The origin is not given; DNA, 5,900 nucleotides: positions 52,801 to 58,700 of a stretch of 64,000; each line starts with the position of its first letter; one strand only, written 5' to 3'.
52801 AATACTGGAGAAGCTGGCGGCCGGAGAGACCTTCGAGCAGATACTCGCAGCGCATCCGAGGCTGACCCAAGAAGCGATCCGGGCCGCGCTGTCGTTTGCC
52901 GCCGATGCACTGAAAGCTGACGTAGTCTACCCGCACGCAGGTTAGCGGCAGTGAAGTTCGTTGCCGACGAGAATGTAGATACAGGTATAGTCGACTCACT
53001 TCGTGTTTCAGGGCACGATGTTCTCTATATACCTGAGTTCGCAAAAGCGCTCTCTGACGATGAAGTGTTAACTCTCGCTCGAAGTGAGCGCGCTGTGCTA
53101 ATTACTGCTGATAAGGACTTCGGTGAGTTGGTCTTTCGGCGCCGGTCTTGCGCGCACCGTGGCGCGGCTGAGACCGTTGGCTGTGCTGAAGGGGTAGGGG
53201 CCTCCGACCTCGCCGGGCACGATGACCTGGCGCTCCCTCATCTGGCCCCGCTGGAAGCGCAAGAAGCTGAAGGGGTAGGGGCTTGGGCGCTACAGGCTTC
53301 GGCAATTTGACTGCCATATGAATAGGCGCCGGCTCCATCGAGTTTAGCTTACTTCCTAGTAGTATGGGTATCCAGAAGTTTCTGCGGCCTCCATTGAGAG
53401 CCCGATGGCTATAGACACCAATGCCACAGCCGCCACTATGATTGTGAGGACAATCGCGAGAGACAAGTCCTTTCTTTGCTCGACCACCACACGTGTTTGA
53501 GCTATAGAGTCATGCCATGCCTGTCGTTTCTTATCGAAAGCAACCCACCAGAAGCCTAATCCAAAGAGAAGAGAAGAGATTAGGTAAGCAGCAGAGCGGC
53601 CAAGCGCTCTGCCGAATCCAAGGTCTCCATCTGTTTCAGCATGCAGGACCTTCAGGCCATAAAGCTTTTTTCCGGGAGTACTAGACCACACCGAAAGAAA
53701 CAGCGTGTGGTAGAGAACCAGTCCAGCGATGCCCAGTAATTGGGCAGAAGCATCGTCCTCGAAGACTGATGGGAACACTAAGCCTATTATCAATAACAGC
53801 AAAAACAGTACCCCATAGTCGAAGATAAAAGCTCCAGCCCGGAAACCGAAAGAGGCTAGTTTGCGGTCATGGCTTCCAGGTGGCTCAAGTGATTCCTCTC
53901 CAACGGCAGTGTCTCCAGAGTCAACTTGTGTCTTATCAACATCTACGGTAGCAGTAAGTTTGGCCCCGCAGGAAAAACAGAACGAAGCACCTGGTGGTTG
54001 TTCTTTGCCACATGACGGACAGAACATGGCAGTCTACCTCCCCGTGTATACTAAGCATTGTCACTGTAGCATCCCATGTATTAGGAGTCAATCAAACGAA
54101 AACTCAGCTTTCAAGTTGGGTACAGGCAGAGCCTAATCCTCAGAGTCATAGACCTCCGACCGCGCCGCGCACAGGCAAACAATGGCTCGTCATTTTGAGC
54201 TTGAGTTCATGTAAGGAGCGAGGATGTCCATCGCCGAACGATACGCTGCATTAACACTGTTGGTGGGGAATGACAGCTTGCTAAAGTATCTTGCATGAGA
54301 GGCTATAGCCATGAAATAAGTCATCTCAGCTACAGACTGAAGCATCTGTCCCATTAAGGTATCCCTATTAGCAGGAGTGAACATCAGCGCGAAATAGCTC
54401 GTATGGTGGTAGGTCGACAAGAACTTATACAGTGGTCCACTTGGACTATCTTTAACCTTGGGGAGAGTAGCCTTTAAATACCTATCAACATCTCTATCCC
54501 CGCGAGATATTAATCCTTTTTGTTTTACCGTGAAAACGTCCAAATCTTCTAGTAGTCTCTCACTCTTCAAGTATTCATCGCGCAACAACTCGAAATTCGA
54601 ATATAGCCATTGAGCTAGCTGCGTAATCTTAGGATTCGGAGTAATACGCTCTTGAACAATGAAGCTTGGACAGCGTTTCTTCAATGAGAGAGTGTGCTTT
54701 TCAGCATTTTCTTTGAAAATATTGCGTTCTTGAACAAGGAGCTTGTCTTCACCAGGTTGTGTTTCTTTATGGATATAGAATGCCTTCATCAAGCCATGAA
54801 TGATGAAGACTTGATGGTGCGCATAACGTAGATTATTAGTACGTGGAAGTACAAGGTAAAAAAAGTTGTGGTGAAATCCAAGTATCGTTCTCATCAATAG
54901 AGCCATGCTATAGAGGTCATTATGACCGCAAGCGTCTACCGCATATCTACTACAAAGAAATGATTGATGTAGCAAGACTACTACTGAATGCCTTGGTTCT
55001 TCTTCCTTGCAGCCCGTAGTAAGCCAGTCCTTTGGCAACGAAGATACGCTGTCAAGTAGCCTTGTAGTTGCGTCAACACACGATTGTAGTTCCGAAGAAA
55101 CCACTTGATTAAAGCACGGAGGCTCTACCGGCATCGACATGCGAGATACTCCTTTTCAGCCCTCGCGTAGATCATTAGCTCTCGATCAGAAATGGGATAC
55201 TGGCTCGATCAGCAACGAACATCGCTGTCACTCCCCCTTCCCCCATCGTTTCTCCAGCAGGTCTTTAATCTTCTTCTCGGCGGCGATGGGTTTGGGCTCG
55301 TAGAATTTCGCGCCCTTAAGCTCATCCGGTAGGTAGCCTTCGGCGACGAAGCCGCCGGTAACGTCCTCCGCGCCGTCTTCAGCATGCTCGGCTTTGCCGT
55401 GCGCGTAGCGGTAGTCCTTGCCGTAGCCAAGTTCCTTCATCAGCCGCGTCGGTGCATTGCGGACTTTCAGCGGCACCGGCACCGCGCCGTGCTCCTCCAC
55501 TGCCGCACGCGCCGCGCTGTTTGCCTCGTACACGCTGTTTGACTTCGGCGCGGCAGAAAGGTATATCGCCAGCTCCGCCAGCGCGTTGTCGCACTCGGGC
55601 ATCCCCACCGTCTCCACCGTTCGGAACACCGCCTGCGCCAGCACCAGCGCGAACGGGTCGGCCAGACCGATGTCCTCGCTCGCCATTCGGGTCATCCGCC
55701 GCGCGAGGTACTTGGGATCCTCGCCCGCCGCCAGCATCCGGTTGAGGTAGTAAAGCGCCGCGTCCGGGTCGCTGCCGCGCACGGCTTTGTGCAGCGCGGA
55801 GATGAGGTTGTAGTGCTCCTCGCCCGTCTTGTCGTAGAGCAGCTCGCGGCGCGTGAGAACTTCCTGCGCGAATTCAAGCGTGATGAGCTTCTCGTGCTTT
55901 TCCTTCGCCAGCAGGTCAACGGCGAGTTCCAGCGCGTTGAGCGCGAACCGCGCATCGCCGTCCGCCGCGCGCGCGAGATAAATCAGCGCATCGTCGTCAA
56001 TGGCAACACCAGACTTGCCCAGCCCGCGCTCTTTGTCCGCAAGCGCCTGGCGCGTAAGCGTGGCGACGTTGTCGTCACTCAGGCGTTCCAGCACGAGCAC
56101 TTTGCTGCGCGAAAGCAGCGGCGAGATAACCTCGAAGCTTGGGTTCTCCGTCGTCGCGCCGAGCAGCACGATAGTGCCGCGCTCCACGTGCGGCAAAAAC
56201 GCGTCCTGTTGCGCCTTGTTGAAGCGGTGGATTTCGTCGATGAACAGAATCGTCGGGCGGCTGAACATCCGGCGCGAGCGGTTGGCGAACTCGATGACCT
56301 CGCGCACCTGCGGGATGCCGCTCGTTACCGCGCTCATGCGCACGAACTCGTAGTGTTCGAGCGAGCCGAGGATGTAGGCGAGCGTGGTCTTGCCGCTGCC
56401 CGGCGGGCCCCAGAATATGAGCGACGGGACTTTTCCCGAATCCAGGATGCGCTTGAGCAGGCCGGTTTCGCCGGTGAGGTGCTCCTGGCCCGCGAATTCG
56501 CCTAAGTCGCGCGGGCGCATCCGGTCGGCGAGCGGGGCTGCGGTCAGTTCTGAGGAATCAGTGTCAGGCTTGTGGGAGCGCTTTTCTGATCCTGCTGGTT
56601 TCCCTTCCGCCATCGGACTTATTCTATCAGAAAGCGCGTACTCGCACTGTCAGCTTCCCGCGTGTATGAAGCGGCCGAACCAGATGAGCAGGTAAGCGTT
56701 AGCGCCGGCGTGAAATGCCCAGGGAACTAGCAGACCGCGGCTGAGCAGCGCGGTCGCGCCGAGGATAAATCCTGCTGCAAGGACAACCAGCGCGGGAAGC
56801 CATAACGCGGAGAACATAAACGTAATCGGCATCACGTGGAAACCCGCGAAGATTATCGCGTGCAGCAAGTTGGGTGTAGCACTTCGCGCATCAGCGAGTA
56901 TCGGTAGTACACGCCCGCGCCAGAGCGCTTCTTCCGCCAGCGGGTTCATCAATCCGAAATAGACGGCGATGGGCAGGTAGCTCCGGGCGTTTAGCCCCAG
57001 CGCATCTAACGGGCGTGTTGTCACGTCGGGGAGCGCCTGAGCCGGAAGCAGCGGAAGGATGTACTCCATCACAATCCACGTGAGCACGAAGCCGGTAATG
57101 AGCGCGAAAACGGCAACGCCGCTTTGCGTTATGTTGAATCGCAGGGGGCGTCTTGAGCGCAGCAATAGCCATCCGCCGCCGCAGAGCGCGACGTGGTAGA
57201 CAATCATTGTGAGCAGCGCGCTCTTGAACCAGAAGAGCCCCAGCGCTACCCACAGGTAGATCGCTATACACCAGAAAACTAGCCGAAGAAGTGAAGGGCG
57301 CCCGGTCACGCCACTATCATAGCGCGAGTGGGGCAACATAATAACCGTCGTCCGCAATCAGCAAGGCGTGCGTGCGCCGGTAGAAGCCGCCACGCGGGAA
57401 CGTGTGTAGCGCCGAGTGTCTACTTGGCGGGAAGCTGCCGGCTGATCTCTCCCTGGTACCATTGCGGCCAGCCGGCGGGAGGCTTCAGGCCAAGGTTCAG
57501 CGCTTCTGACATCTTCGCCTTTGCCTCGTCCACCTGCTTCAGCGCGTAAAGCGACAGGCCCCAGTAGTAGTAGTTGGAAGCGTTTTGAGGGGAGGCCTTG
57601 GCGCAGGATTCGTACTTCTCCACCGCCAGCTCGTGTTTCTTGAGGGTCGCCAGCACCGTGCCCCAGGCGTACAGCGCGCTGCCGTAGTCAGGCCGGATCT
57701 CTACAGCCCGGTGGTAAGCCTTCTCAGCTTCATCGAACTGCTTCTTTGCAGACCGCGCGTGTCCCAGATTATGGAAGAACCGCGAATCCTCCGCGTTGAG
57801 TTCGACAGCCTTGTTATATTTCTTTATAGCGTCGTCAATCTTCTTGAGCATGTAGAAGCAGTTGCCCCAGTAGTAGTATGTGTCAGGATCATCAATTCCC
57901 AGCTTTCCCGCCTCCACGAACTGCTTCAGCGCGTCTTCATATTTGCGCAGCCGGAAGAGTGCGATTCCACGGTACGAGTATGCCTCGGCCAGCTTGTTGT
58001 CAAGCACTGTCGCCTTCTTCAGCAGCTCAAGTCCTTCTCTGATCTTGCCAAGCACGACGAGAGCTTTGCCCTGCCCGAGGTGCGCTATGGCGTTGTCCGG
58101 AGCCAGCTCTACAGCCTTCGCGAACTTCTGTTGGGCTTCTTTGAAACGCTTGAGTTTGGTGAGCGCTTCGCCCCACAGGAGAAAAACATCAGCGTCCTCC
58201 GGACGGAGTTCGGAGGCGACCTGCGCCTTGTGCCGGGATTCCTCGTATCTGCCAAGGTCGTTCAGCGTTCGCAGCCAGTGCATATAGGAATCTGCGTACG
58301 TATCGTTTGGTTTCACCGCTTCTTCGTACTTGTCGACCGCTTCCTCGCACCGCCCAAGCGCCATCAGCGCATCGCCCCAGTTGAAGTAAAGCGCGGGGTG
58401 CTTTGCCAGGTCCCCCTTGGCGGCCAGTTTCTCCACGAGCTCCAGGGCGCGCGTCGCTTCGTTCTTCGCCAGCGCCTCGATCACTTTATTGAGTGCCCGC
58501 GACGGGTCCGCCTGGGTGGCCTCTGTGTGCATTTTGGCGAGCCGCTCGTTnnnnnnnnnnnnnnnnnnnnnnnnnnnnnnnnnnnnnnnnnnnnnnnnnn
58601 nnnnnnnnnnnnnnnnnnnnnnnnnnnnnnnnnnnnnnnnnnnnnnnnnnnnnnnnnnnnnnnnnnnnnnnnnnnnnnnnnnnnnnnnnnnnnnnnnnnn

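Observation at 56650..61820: Giant TIR / ~900-aa coiled-coil / TPR protein followed by a CPBP (Abi-family) protease: candidate undescribed TIR-based system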

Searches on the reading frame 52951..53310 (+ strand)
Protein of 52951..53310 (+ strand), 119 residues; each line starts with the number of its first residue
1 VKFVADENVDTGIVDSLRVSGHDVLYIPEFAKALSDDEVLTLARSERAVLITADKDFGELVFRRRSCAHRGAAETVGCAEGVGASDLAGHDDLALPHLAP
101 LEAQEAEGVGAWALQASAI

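Call 72: search_protein_families(library=padloc, proteins=[window:52951-53310:+], max_evalue=0.001)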
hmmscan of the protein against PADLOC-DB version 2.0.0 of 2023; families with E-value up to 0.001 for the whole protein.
window:52951-53310:+ (119 aa): 0 families

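Call 73: search_protein_families(library=pfam, proteins=[window:52951-53310:+], max_evalue=0.0001)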
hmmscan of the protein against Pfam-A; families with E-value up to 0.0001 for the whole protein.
window:52951-53310:+ (119 aa): 2 families
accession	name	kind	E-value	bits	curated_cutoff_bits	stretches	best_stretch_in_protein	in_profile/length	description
PF18480.7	DUF5615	-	1e-17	64.4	23.8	1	1-64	1-65/110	Domain of unknown function (DUF5615)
PF18478.7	PIN_10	-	8.3e-06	26.2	26.2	1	1-60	1-65/84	PIN like domain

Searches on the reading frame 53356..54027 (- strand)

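Call 3: search_protein_families(library=pfam, proteins=[window:53356-54027:-], max_evalue=0.01)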
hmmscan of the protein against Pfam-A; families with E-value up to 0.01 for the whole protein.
window:53356-54027:- (223 aa): 4 families
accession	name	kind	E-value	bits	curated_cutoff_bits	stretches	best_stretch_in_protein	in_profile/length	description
PF06271.18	RDD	-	4.1e-21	76.1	24.1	1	58-176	2-136/137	RDD family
PF13240.11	Zn_Ribbon_1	-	4.3e-07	30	25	1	2-24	1-23/23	zinc-ribbon domain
PF12773.13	DZR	-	2.8e-05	24.6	27.3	1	3-25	1-23/45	Double zinc ribbon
PF13248.11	Zn_ribbon_3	-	0.0012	18.7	27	1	3-24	5-26/26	zinc-ribbon domain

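Call 4: search_protein_families(library=padloc, proteins=[window:53356-54027:-], max_evalue=0.01)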
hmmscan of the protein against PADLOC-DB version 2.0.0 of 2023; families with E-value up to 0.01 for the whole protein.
window:53356-54027:- (223 aa): 0 families

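Call 54: search_protein_families(library=ncbifam, proteins=[window:53356-54027:-], max_evalue=0.001)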
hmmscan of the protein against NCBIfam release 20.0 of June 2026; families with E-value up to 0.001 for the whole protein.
window:53356-54027:- (223 aa): 0 families

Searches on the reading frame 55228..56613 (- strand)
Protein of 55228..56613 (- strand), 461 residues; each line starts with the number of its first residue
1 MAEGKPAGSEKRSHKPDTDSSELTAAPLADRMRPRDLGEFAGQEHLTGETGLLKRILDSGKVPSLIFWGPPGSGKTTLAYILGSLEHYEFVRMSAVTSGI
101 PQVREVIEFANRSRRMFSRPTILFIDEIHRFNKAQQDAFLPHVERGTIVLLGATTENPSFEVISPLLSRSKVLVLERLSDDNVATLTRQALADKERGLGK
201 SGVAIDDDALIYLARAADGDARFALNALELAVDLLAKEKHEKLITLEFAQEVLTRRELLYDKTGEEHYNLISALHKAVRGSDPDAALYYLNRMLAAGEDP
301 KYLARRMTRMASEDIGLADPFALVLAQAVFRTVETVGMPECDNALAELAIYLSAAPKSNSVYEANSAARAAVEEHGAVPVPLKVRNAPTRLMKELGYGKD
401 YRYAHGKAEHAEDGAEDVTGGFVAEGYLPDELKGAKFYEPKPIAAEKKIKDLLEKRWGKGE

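Call 3: search_protein_families(library=pfam, proteins=[window:55228-56613:-], max_evalue=0.01)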
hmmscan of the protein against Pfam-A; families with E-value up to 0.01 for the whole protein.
window:55228-56613:- (461 aa): 11 families
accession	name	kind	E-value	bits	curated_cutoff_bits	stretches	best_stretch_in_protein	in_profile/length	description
PF12002.13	MgsA_C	-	7.8e-61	205.2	27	1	280-456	1-166/167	MgsA AAA+ ATPase C terminal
PF16193.11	AAA_assoc_2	-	3.7e-27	94.8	34.3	1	200-279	2-81/81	AAA C-terminal domain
PF00004.35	AAA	-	1.7e-13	51.6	21.2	1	65-171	1-124/131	ATPase family associated with various cellular activities (AAA)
PF05496.18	RuvB_N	-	9.9e-11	42.1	27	1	32-148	1-113/159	Holliday junction DNA helicase RuvB P-loop domain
PF13191.12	AAA_16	-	0.00022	22.2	32.6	0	52-79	15-41/167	AAA ATPase domain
PF01078.27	Mg_chelatase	-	0.00025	21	20.3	0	64-98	24-62/207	Magnesium chelatase, subunit ChlI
PF07728.20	AAA_5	-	0.00045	20.7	22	1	65-151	2-98/139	AAA domain (dynein-related subfamily)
PF13173.12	AAA_14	-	0.0013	19.2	27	1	65-162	5-107/129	AAA domain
PF13401.12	AAA_22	-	0.0036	18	27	0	65-94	8-40/130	AAA domain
PF22608.2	DNAX_ATPase_lid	-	0.0089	16.2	27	0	198-226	10-38/49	DNA polymerase III clamp loader subunit, ATPase lid domain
PF22703.2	Cdc6_lid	-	0.0095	16.2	27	0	204-247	16-61/68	Cdc6 AAA+ ATPase-type lid domain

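Call 28: find_encoding_contigs(protein=window:55228-56613:-, flank=10000, max_places=6)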
Protein window:55228-56613:- (461 aa): no gene with exactly this product is on record in the collection.

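Call 54: search_protein_families(library=ncbifam, proteins=[window:55228-56613:-], max_evalue=0.001)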
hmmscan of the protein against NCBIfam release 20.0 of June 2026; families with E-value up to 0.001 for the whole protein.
window:55228-56613:- (461 aa): 58 families (the best 25 are shown)
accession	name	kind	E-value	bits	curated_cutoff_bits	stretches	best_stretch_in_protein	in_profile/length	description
NF009881.0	PRK13341.1-2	equivalog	5.1e-140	467.7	651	1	20-456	10-434/736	AAA family ATPase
NF009883.0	PRK13341.1-4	equivalog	1.6e-118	396.6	668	1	22-453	15-434/729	AAA family ATPase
NF009882.0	PRK13341.1-3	equivalog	1.7e-99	333.9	1197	1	25-456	17-436/734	AAA family ATPase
NF009880.0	PRK13341.1-1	equivalog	1.9e-99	333.7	891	1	25-458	5-407/599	AAA family ATPase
NF011289.0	PRK14700.1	equivalog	7.5e-52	176.3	570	1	140-453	1-291/300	recombination factor protein RarA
NF001679.0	PRK00440.1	equivalog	6.2e-17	61.7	303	1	29-234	9-211/322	replication factor C small subunit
TIGR02397.1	dnaX_nterm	equivalog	2.2e-16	60.1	250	2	95-312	94-288/355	DNA polymerase III subunit gamma/tau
NF000868.0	PRK00080.1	equivalog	3.4e-15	55.8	282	1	29-144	16-127/330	Holliday junction branch migration DNA helicase RuvB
NF003229.0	PRK04195.1-5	equivalog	6.3e-14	51.5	280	1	26-256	5-230/413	replication factor C large subunit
NF011512.0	PRK14950.1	equivalog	3.7e-13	49.5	593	1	96-307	98-286/585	DNA polymerase III subunits gamma and tau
NF009067.0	PRK12402.1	equivalog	3.9e-13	49.1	317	2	122-257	128-250/340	replication factor C small subunit 2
TIGR00635.1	ruvB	equivalog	3.5e-12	46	299.05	1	39-144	5-106/305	Holliday junction branch migration DNA helicase RuvB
NF006585.0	PRK09111.1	equivalog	8.8e-12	44.4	604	1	91-305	120-312/616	DNA polymerase III subunit gamma/tau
NF011523.0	PRK14962.1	equivalog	1.9e-11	43.4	576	1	96-235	95-226/474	DNA polymerase III subunits gamma and tau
NF003226.0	PRK04195.1-1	equivalog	3.3e-11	42.8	588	1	60-231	38-207/405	replication factor C large subunit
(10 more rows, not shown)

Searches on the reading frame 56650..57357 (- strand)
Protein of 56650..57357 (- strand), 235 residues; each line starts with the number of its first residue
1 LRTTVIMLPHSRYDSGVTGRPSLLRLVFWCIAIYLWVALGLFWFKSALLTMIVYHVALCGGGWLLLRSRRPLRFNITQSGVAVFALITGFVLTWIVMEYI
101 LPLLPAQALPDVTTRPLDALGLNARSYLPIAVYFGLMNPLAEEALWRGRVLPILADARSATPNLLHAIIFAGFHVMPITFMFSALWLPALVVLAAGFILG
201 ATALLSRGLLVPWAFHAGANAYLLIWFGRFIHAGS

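Call 3: search_protein_families(library=pfam, proteins=[window:56650-57357:-], max_evalue=0.01)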
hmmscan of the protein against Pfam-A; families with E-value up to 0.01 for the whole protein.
window:56650-57357:- (235 aa): 1 family
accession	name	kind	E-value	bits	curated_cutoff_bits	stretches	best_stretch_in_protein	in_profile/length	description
PF02517.21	Rce1-like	-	2.2e-12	47.5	22.4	1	127-221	4-92/93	Type II CAAX prenyl endopeptidase Rce1-like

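Call 4: search_protein_families(library=padloc, proteins=[window:56650-57357:-], max_evalue=0.01)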
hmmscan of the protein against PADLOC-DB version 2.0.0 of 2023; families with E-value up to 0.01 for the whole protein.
window:56650-57357:- (235 aa): 0 families

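Call 54: search_protein_families(library=ncbifam, proteins=[window:56650-57357:-], max_evalue=0.001)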
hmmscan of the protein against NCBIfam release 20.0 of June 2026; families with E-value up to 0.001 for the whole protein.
window:56650-57357:- (235 aa): 2 families
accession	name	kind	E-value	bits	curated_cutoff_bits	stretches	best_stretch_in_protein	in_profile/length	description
NF033192.3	CPBP_JDVT_MrtJ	equivalog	3.3e-05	24.5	75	1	136-226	6-98/98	JDVT-CTERM system glutamic-type intramembrane protease MrtJ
NF041647.1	ABC_perm_CPBP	equivalog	8.1e-05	21.5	435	1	31-225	432-632/636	ABC transporter permease subunit/CPBP intramembrane protease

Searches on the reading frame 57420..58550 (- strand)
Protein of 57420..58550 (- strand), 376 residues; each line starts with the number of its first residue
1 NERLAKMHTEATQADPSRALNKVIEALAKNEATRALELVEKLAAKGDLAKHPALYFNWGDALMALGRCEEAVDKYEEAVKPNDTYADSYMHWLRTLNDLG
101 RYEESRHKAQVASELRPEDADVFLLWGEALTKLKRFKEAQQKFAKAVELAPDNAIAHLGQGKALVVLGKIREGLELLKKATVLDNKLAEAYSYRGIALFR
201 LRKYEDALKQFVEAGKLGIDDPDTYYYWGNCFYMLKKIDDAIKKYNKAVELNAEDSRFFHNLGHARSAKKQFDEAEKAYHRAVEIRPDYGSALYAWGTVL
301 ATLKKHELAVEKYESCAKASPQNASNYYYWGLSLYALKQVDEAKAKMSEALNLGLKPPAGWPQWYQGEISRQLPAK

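Call 71: predict_structure(protein=window:57423-58541:-)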
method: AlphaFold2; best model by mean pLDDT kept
length: 373 residues; sequences in the alignment: 1
mean_pLDDT: 49.7   pTM: 0.28
mean pLDDT of the five models: 49.7, 47.0, 46.2, 43.7, 37.5
residues with pLDDT >= 90: 0; 70-90: 31; 50-70: 131; < 50: 211
segments of 3 or more residues with pLDDT < 50: 1-12, 78-163, 176-193, 211-230, 242-269, 271-273, 278-283, 318-325, 355-360, 365-373
pLDDT, mean of each block of 10 residues (from residue 1): 29 62 74 83 64 71 64 56 41 42 36 34 34 42 40 41 51 50 41 51 54 44 43 52 43 41 44 47 47 53 60 54 47 55 56 49 47 34
secondary structure, 60 per line:
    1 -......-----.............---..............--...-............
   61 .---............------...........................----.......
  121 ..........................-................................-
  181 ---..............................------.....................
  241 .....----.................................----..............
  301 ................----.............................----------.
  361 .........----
elements in order: H2-7 H13-25 H29-42 H49-61 H65-76 H83-109 H114-146 H148-179 H184-213 H220-245 H250-282 H287-316 H321-349 H360-369

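Call 81: search_protein_families(library=padloc, proteins=[window:57420-58550:-], max_evalue=1)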
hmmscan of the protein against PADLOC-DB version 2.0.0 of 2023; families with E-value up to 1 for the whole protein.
window:57420-58550:- (376 aa): 4 families
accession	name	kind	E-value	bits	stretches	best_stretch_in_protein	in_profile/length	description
PDLC01092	C3a198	-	7.8e-09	33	3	130-184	248-302/523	TPR protein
PDLC01172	TPR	-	3.3e-08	30.8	2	27-148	230-355/448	TPR repeats containing protein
PDLC01101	PrimPol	-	0.00089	16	2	49-121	30-102/490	adaptation polymerase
PDLC04781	PDC-M71B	-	0.031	11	1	233-285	360-412/515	-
